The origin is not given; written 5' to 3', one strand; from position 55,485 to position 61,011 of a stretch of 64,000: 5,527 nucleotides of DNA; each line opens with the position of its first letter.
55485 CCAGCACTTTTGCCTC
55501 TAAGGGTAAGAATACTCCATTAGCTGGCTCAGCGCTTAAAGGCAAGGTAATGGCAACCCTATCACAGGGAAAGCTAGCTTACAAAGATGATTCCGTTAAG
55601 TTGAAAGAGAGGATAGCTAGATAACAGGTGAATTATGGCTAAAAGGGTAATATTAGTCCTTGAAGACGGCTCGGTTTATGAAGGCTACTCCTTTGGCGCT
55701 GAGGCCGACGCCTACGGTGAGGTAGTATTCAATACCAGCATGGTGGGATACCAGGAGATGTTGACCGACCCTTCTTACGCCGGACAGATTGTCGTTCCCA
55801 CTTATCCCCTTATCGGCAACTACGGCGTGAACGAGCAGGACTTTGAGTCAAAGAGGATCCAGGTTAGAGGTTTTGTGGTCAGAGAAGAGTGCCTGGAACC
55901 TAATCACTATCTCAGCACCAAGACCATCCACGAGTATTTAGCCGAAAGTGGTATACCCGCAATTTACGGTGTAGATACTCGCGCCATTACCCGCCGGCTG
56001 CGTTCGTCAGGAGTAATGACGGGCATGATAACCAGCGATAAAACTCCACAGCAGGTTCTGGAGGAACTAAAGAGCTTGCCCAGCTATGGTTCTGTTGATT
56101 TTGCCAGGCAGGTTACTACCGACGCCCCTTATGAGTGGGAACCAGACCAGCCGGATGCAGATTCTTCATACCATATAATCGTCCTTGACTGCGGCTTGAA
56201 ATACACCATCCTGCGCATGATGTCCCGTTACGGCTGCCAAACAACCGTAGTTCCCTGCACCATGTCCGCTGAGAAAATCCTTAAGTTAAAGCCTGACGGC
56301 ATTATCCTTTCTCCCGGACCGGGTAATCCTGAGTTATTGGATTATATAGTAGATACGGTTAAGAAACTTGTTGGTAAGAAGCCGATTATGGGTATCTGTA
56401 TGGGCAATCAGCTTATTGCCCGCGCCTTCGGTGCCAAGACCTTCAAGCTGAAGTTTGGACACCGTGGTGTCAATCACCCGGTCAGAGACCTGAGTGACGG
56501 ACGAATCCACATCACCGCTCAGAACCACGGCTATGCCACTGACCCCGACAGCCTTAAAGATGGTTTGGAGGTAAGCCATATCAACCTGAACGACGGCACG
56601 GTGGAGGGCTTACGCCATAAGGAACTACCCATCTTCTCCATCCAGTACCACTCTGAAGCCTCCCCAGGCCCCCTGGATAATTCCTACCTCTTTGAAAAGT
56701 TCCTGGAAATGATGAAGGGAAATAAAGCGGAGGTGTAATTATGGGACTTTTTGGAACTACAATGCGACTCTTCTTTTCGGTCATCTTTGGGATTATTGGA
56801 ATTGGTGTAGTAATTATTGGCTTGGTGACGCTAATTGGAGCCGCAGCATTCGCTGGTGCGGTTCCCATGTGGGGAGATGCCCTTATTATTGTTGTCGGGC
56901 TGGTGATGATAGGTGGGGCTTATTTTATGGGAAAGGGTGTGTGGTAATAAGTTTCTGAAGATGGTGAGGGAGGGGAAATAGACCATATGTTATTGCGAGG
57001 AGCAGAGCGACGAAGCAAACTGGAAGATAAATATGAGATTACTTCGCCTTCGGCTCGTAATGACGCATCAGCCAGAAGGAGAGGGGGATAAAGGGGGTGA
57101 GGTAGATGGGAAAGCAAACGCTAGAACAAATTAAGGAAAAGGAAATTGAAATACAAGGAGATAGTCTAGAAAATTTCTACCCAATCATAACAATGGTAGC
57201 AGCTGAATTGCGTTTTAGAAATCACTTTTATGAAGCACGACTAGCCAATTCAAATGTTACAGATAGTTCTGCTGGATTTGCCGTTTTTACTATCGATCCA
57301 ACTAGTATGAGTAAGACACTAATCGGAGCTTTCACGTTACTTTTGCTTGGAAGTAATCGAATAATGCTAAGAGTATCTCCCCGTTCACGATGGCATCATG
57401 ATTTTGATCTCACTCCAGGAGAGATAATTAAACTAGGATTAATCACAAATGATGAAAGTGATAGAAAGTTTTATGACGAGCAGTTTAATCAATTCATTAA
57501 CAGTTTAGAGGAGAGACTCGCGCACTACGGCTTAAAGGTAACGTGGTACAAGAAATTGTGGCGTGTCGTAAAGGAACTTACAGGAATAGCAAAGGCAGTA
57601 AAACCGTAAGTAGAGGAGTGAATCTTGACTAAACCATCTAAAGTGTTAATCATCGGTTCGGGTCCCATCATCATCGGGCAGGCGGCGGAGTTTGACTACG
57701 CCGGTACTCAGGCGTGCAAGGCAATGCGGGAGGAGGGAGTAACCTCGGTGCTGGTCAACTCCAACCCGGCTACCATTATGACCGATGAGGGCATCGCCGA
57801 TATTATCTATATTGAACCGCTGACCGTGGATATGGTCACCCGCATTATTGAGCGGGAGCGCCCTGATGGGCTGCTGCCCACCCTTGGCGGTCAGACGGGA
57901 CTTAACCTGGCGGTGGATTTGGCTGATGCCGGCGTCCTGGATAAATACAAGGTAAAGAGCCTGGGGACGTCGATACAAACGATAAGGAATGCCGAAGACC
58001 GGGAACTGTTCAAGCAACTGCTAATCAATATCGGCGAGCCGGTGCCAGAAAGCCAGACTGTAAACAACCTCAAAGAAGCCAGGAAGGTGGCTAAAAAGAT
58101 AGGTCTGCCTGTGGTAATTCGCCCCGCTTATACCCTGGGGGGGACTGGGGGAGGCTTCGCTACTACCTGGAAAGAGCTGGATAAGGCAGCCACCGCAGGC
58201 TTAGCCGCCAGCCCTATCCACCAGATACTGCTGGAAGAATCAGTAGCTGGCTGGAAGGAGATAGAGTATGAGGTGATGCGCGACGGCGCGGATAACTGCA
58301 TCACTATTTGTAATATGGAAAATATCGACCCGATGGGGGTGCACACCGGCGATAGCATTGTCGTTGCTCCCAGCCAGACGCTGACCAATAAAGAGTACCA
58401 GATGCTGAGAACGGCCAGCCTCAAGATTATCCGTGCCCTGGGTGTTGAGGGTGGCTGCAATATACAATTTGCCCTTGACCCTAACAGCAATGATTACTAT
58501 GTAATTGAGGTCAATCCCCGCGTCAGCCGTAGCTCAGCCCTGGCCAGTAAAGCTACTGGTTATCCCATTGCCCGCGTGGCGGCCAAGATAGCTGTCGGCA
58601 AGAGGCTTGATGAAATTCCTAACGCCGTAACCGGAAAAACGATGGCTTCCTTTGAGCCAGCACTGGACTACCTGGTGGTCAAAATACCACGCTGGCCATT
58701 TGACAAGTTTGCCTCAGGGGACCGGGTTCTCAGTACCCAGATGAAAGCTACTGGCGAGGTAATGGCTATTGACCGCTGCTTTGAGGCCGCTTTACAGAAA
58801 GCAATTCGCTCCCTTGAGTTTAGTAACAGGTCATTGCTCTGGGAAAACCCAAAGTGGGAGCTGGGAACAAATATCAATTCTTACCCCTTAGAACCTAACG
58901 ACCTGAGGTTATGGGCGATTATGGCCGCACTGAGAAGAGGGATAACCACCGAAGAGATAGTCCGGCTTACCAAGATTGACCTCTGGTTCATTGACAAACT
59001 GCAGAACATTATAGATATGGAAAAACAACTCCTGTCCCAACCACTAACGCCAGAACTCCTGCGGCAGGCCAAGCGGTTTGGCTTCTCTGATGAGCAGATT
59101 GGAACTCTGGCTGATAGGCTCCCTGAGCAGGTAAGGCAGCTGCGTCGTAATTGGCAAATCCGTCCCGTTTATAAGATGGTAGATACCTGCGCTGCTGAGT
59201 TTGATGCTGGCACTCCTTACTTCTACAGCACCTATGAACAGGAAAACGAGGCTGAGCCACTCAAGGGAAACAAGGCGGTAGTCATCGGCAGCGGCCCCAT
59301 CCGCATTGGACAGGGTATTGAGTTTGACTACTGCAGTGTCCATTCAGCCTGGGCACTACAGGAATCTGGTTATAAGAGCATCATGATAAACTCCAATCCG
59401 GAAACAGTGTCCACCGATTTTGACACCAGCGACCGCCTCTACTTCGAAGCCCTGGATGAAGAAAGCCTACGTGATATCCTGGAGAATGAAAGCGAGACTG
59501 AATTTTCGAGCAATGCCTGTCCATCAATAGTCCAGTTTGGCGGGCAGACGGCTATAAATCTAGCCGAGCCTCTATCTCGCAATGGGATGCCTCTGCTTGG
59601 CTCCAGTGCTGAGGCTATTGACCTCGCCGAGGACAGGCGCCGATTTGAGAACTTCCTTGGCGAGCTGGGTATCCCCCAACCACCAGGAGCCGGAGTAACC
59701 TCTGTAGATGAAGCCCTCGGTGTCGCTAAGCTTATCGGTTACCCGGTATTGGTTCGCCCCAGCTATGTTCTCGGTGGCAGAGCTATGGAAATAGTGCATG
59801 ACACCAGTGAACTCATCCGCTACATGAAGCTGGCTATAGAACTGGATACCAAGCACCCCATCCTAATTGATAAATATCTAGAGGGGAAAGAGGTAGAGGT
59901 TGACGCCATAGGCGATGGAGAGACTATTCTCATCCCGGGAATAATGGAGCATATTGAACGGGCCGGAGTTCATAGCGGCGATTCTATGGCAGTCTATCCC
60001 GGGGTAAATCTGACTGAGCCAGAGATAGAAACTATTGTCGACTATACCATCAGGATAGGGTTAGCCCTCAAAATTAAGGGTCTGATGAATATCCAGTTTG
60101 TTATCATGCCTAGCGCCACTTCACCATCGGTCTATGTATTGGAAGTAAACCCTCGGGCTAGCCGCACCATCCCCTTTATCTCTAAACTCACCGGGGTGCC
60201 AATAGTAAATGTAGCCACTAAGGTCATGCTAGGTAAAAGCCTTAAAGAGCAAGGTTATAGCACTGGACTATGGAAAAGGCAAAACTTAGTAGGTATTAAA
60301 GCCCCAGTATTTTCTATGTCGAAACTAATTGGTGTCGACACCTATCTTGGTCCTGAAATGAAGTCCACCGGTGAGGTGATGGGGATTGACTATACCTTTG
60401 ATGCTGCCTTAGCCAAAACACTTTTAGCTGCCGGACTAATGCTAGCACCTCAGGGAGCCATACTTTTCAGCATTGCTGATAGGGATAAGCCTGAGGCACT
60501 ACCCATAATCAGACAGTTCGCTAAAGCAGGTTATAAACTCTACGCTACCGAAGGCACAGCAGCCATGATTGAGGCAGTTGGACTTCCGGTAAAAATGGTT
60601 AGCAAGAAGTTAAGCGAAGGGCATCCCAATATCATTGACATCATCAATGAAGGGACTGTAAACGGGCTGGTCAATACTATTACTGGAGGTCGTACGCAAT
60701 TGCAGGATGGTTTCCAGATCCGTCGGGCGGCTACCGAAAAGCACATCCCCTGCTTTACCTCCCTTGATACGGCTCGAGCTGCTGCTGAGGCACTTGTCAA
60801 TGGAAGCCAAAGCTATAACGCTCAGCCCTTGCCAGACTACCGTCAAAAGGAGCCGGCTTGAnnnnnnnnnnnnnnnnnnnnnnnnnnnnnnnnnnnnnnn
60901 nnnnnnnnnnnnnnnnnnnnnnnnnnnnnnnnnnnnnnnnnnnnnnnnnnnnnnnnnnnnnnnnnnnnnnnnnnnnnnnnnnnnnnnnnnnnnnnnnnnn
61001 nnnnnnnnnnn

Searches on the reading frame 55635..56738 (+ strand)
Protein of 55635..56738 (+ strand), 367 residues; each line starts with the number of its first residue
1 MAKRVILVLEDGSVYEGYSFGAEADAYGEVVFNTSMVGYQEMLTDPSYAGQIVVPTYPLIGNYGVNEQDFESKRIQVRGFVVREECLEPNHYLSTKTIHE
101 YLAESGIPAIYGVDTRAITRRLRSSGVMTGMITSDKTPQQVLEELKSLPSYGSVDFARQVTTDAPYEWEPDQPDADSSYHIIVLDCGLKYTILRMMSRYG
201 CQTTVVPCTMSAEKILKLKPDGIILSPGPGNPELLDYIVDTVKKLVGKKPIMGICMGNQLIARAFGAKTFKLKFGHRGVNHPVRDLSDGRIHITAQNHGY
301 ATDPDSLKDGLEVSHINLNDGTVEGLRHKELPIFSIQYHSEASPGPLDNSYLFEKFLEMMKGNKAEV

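Call 58: search_protein_families(library=pfam, proteins=[window:55635-56738:+], max_evalue=0.00001)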
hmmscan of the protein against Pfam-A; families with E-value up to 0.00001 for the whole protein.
window:55635-56738:+ (367 aa): 2 families
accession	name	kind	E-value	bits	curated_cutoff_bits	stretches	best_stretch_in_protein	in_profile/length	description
PF00988.28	CPSase_sm_chain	-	5.6e-55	185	27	1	7-132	1-126/126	Carbamoyl-phosphate synthase small chain, CPSase domain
PF00117.34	GATase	-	2.7e-53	180.9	22.8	1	183-358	2-189/190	Glutamine amidotransferase class-I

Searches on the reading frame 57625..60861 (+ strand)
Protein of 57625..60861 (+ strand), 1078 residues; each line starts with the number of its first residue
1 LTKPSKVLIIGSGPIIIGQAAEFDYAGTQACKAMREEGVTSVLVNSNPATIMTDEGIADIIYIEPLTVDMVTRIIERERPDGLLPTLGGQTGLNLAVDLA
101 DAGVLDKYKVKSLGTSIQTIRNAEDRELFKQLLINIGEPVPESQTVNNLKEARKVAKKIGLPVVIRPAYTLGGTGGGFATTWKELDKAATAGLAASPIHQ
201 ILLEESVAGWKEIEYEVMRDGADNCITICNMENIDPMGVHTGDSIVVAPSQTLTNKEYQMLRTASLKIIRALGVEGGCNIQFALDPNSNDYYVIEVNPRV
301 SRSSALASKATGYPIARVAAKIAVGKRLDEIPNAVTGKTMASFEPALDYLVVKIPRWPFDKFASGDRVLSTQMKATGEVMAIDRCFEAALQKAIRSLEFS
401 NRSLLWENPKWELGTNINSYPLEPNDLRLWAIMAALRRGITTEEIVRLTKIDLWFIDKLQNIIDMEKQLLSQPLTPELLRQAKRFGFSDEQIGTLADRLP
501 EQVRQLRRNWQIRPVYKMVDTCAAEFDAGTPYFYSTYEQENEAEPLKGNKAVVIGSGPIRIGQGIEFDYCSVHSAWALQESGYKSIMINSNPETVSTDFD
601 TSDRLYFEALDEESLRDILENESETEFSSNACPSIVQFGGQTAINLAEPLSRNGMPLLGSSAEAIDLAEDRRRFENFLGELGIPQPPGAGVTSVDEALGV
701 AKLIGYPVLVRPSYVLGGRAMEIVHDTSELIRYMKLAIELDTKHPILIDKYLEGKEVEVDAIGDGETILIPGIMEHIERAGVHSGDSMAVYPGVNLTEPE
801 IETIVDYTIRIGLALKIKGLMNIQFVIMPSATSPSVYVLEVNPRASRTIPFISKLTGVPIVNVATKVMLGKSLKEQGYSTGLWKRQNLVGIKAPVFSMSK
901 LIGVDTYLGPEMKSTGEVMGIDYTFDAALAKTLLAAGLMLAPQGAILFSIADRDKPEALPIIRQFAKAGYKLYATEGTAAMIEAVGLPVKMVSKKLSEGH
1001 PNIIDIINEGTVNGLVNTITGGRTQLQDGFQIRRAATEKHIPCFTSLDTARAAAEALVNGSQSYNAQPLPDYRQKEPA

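Call 58: search_protein_families(library=pfam, proteins=[window:57625-60861:+], max_evalue=0.00001)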
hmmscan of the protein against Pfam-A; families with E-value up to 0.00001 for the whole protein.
window:57625-60861:+ (1078 aa): 9 families
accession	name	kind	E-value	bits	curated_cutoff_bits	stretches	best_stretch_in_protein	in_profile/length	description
PF02786.22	CPSase_L_D2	-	1.1e-117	391.5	19.8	2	125-330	1-210/211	Carbamoyl-phosphate synthase L chain, ATP binding domain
PF25596.1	CPSase_L_D1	-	9.7e-90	296.8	27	2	5-121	3-117/118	Carbamoyl phosphate synthase preATP-grasp domain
PF02787.25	CPSase_L_D3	-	3.2e-28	98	26.6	1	423-495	5-79/80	Carbamoyl-phosphate synthetase large chain, oligomerisation domain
PF02142.27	MGS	-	5.2e-22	78.2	24.1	1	958-1045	2-94/94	MGS-like domain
PF07478.18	Dala_Dala_lig_C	-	7.4e-19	68.5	24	2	699-843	30-174/204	D-ala D-ala ligase C-terminus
PF15632.11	ATPgrasp_Ter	-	4.3e-12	46.4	29.1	1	744-872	3-112/131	ATP-grasp in the biosynthetic pathway with Ter operon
PF02655.19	ATP-grasp_3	-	1.4e-11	45.2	23.2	0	669-845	2-157/160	ATP-grasp domain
PF01071.24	GARS_A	-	1e-09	38.9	27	0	675-774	7-111/194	Phosphoribosylglycinamide synthetase, ATP-grasp (A) domain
PF02222.28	ATP-grasp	-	6.1e-09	36.2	27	0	133-301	3-164/179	ATP-grasp domain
